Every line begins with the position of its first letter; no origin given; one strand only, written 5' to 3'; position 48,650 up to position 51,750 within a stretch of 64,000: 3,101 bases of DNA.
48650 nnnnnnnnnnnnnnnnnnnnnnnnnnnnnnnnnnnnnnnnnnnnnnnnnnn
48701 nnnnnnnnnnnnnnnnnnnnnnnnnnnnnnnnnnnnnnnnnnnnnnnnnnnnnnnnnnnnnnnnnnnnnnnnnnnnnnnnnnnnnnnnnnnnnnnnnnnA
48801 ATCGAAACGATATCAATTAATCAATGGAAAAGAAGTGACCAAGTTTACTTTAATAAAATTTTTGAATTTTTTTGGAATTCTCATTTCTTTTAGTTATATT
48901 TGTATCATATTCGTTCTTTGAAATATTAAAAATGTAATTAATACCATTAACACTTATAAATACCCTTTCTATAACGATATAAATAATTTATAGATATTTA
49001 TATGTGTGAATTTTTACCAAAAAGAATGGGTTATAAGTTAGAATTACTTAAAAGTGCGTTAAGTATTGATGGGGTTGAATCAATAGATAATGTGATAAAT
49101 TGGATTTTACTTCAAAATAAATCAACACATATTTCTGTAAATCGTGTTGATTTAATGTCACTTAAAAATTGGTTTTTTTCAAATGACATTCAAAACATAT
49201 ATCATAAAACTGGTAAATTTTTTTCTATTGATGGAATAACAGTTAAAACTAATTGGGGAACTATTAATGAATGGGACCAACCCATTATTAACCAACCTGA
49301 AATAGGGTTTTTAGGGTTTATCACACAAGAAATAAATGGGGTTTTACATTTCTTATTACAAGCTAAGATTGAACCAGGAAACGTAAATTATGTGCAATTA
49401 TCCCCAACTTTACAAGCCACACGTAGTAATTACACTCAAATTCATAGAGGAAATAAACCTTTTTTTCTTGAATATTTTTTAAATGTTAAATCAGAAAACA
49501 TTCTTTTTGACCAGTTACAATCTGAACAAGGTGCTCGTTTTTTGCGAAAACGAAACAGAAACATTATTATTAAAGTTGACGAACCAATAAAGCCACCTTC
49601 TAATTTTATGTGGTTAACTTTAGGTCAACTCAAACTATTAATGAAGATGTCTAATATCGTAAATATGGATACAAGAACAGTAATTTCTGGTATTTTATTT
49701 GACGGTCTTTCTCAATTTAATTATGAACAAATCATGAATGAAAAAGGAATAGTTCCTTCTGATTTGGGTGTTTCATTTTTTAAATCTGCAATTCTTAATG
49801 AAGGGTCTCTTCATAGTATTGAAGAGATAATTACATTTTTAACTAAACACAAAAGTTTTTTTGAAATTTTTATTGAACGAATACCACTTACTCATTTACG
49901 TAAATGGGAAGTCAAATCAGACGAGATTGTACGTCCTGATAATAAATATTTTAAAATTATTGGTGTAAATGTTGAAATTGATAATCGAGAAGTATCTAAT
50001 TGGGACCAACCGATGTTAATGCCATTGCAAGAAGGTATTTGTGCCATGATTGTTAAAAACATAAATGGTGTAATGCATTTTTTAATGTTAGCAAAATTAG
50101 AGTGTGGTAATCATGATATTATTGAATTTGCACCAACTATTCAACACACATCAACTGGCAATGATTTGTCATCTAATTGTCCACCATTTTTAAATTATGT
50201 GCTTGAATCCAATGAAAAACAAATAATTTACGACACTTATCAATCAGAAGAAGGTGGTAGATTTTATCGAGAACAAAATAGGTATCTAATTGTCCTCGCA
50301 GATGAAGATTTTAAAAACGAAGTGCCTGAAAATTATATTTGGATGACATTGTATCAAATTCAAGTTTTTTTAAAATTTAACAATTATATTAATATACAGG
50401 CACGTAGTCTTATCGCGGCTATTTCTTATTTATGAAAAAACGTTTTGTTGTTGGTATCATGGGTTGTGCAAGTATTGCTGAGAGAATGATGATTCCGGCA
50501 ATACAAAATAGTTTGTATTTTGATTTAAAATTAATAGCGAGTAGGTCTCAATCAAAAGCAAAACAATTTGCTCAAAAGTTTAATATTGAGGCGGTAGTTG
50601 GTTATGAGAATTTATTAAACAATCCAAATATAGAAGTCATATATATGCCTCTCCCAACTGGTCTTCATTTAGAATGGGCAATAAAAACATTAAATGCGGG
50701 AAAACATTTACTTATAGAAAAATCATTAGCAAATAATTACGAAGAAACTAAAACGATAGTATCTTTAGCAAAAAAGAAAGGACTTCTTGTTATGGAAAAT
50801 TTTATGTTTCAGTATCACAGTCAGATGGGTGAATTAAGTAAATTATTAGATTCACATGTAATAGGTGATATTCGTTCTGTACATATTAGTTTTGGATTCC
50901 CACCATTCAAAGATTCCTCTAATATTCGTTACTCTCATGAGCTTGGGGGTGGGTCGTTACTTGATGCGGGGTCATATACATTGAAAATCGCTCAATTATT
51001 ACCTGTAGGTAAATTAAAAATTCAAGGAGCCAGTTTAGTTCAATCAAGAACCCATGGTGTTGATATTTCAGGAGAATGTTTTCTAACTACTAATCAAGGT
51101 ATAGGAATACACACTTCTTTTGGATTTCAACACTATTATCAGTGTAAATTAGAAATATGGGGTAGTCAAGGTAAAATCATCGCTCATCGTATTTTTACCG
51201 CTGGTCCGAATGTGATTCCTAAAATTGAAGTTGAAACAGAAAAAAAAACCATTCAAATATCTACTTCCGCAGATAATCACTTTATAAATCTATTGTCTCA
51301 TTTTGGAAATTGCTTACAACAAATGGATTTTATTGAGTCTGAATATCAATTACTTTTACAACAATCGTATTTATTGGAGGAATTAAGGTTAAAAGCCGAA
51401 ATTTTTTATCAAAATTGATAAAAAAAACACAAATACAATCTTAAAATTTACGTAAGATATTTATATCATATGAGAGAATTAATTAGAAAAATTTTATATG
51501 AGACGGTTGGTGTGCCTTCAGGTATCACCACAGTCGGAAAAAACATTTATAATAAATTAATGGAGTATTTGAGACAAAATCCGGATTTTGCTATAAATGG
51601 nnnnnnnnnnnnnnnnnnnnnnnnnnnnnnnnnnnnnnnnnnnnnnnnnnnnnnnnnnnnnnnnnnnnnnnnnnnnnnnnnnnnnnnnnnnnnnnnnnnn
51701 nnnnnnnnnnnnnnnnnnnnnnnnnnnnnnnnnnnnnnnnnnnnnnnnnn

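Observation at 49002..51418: Deoxysugar-biosynthesis pair (2,3-dehydratase plus ketoreductase-type oxidoreductase) in a phage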

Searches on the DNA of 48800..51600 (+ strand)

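Call 9: search_dna_similar(query=window:48800-51600:+, collection=phages, mode=distant, max_rows=20)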
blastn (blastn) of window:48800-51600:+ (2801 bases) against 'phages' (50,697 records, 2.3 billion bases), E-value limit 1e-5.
No match.
